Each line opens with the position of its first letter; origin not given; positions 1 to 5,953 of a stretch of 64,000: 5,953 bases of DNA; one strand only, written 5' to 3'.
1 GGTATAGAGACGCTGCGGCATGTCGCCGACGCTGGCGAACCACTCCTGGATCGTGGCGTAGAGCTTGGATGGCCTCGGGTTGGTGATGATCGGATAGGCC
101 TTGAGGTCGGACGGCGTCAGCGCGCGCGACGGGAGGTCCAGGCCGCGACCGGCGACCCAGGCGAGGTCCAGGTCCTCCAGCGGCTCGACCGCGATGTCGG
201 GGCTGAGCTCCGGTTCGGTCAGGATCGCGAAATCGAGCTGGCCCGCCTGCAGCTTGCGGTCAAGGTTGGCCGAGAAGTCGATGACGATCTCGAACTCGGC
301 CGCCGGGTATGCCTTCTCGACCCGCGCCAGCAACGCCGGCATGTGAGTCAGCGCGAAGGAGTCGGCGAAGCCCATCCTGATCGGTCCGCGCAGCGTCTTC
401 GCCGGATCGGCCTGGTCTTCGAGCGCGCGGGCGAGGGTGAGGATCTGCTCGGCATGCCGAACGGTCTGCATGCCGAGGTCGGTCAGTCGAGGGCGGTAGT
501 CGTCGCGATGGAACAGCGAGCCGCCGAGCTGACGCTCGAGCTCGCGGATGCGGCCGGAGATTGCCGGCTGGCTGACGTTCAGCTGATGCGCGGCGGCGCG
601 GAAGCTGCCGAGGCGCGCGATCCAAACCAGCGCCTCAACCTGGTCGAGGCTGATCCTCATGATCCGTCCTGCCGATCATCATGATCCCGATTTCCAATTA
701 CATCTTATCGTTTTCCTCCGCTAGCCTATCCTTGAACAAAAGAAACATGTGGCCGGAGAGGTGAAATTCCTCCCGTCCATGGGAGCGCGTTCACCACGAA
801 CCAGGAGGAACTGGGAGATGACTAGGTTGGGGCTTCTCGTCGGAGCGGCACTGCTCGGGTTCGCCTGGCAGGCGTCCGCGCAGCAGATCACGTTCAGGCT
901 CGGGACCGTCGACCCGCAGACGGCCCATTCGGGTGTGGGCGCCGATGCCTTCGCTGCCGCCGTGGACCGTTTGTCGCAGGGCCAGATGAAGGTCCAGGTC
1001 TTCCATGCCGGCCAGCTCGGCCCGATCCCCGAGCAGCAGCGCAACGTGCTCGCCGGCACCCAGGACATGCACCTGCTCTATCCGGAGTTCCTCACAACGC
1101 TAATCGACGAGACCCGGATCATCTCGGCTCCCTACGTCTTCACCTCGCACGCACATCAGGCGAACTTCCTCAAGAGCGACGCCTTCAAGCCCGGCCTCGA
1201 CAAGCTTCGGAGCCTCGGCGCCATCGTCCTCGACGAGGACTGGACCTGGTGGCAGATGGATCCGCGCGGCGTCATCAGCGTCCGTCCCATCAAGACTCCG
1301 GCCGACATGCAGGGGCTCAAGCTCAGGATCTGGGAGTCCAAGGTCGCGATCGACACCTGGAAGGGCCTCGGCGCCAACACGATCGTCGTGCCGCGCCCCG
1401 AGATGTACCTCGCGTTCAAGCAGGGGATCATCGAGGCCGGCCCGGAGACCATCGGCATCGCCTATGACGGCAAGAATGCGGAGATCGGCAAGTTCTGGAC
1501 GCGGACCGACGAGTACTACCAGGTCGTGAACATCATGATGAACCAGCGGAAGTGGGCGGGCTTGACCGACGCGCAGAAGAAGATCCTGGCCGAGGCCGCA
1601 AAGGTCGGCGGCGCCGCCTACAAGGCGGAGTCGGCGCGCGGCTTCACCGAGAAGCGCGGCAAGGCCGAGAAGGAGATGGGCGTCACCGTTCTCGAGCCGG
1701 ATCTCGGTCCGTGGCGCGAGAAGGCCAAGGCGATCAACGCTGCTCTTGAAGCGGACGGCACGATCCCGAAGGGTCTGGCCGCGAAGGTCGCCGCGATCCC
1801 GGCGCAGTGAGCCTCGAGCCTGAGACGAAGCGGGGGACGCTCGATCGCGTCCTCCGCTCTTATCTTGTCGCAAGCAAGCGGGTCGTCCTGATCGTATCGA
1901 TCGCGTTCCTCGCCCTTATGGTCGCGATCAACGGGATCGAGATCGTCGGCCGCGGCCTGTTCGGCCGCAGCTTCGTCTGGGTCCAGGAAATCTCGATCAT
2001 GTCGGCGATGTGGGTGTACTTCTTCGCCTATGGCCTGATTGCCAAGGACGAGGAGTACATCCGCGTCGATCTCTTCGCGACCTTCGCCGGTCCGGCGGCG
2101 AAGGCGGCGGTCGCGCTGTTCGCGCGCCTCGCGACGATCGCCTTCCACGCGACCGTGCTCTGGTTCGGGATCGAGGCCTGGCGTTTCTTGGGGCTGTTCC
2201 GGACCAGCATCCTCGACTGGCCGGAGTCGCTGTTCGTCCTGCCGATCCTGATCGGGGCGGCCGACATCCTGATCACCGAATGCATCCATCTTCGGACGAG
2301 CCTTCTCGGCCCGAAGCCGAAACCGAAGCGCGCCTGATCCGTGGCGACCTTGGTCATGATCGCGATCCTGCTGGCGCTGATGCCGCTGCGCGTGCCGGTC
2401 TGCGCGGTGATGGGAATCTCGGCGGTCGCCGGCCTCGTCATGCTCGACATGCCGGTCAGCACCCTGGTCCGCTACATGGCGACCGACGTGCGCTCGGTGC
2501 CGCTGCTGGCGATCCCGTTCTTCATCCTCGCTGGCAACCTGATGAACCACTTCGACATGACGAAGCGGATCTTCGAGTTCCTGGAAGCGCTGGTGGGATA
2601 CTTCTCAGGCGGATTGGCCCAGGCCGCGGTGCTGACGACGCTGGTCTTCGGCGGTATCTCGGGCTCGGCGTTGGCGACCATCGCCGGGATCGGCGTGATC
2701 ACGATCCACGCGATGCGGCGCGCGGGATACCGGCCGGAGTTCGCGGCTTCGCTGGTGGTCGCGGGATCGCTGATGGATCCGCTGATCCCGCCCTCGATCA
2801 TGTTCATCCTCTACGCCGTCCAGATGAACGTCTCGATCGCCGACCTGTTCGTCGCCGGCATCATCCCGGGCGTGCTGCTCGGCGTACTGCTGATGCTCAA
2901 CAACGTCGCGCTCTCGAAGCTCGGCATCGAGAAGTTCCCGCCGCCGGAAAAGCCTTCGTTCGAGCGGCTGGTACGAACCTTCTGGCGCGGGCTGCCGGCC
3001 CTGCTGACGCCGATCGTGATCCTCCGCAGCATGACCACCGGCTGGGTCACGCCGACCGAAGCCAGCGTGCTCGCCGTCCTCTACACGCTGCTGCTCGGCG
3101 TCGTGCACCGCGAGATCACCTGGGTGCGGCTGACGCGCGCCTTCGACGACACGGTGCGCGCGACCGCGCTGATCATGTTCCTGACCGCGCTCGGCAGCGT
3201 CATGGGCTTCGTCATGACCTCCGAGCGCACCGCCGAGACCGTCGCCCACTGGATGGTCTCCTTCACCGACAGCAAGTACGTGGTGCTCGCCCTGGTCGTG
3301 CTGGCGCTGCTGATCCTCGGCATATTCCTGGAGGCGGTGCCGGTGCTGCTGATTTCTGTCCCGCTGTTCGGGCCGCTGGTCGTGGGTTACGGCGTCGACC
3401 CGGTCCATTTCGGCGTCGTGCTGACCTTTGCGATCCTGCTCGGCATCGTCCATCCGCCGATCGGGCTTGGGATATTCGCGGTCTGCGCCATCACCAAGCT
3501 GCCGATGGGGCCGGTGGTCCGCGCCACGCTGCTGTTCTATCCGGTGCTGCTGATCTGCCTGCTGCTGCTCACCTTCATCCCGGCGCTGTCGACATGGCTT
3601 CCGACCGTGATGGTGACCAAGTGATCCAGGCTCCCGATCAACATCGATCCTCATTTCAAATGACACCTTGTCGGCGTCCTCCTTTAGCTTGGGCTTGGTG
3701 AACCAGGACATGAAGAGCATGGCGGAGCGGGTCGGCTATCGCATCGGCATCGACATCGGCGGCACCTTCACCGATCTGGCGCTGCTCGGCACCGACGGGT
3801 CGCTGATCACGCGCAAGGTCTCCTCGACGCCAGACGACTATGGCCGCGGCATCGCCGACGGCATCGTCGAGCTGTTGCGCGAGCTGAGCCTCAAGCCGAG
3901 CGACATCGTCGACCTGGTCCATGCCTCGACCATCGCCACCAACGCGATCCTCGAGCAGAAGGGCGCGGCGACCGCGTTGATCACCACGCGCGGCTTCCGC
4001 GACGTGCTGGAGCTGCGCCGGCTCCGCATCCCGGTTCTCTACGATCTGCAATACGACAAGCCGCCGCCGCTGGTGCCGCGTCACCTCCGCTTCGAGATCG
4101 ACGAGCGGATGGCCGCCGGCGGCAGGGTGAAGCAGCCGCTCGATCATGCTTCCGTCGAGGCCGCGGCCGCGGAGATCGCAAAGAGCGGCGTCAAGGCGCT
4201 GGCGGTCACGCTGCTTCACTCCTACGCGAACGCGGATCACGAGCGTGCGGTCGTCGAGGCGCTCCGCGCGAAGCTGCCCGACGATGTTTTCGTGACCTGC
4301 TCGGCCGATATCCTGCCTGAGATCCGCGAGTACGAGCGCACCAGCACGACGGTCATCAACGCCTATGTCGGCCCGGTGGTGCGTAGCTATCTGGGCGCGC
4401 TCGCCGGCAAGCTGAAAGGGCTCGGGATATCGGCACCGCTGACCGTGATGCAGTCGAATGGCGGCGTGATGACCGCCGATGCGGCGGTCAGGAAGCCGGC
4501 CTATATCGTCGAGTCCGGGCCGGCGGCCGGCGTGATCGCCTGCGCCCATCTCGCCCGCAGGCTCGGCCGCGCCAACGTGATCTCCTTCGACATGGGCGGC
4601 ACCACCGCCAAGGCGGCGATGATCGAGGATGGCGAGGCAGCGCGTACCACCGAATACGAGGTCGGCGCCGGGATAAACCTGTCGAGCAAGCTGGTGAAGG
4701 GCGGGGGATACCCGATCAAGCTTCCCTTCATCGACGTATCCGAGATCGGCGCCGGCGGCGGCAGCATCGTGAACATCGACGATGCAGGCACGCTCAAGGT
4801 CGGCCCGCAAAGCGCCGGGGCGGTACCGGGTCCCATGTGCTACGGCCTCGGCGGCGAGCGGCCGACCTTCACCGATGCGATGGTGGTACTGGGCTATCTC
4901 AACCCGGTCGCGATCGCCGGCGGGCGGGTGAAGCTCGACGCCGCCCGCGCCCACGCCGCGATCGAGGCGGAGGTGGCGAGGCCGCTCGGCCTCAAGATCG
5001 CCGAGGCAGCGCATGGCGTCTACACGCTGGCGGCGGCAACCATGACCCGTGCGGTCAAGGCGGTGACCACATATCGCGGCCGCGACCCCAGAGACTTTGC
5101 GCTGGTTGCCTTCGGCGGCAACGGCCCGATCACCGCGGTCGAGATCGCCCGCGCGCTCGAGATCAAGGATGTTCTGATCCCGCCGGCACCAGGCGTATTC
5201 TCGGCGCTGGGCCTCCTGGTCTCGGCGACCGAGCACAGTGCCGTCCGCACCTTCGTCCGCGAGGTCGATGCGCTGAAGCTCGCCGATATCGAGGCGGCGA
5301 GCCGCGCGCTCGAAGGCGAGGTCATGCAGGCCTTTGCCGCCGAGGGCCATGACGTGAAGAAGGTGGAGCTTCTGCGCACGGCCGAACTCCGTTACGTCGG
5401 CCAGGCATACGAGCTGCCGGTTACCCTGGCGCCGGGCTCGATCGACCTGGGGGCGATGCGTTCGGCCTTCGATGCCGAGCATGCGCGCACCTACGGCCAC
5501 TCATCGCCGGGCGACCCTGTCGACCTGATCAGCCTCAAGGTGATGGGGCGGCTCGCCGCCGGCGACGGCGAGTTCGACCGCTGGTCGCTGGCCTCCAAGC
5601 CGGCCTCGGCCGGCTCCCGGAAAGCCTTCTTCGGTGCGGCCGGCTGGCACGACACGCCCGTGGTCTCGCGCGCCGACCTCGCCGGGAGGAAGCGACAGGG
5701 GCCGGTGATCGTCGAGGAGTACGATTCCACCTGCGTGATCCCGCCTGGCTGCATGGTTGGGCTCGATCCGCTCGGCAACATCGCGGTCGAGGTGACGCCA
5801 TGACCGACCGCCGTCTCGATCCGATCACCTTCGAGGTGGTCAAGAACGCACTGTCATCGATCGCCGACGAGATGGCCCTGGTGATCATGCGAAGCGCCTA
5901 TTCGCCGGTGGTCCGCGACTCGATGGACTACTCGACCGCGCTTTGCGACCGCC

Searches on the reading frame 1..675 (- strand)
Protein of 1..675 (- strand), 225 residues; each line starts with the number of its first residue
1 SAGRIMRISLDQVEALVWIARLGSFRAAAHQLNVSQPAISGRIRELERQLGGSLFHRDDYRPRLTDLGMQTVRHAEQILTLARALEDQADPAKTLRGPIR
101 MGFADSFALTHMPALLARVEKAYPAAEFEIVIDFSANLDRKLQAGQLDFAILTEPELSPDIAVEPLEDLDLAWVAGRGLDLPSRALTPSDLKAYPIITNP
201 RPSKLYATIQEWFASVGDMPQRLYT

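Call 6: search_protein_families(library=pfam, proteins=[window:1-675:-], max_evalue=0.00001)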
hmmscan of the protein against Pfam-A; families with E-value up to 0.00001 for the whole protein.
window:1-675:- (225 aa): 2 families
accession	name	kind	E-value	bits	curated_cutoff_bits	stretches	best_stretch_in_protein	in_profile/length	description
PF03466.25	LysR_substrate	-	1e-24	87.6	28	1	94-222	3-132/209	LysR substrate binding domain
PF00126.33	HTH_1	-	3.1e-19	69.1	26.6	1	10-68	1-59/60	Bacterial regulatory helix-turn-helix protein, lysR family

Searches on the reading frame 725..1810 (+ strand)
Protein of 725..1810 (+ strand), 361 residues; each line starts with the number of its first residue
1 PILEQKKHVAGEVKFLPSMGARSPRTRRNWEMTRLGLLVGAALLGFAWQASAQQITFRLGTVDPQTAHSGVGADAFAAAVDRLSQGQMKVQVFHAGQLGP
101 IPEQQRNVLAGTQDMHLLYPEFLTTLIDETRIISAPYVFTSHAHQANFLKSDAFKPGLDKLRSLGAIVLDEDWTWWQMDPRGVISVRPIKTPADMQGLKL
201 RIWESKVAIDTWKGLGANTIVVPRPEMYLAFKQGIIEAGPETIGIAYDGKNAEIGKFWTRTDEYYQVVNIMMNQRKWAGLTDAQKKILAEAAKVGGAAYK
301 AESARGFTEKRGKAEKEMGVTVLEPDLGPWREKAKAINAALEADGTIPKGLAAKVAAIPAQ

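Call 6: search_protein_families(library=pfam, proteins=[window:725-1810:+], max_evalue=0.00001)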
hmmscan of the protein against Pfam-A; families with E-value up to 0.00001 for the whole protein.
window:725-1810:+ (361 aa): 1 family
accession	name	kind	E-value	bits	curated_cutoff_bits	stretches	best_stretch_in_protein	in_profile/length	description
PF03480.18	DctP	-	9.6e-47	160.1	23.4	1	61-338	3-279/286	Bacterial extracellular solute-binding protein, family 7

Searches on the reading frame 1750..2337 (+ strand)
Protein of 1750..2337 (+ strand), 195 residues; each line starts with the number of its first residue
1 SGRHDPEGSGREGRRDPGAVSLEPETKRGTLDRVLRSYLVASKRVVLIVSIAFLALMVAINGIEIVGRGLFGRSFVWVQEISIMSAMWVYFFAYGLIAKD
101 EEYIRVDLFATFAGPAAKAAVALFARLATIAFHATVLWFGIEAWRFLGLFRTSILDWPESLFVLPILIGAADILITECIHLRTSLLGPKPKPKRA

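Call 6: search_protein_families(library=pfam, proteins=[window:1750-2337:+], max_evalue=0.00001)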
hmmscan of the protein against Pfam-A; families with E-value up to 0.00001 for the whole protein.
window:1750-2337:+ (195 aa): 1 family
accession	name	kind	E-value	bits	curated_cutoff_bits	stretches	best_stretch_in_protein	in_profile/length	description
PF04290.18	DctQ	-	7.9e-16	58.6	28.3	1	57-175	1-120/132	Tripartite ATP-independent periplasmic transporters, DctQ component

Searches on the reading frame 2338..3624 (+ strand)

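Call 6: search_protein_families(library=pfam, proteins=[window:2338-3624:+], max_evalue=0.00001)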
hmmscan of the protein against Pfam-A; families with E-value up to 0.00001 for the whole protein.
window:2338-3624:+ (428 aa): 1 family
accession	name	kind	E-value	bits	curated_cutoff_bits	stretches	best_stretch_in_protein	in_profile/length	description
PF06808.19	DctM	-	2.4e-100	336.7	23.8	1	9-417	2-413/413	Tripartite ATP-independent periplasmic transporter, DctM component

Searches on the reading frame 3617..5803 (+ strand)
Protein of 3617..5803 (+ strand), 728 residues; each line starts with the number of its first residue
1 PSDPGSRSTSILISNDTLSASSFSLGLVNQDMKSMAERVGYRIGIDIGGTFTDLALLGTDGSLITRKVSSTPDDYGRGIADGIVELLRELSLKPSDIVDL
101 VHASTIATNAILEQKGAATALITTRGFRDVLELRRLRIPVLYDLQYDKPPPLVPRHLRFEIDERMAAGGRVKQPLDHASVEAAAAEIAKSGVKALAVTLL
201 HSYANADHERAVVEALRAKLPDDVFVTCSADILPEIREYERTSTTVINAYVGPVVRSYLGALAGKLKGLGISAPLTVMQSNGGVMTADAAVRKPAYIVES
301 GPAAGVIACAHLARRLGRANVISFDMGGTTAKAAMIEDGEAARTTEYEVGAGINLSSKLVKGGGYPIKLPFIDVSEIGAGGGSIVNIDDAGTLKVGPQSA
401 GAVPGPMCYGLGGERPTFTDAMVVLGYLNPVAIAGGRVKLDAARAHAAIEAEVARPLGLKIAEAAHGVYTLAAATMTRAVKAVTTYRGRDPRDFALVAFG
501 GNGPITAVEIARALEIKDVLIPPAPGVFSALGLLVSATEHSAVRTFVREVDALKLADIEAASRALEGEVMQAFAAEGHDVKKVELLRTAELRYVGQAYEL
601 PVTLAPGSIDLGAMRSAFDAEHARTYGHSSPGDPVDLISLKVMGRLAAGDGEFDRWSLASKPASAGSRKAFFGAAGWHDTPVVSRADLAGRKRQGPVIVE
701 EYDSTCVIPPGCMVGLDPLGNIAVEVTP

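Call 6: search_protein_families(library=pfam, proteins=[window:3617-5803:+], max_evalue=0.00001)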
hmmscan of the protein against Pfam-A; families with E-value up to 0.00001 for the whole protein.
window:3617-5803:+ (728 aa): 3 families
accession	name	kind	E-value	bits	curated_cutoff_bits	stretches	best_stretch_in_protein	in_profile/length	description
PF01968.24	Hydantoinase_A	-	1.1e-91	307.5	22.9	1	241-539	1-288/291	Hydantoinase/oxoprolinase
PF05378.19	Hydant_A_N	-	4.8e-50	170.2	25.2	1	42-218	1-174/176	Hydantoinase/oxoprolinase N-terminal region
PF19278.4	Hydant_A_C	-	1.3e-10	41.4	21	1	556-717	12-183/193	Hydantoinase/oxoprolinase C-terminal domain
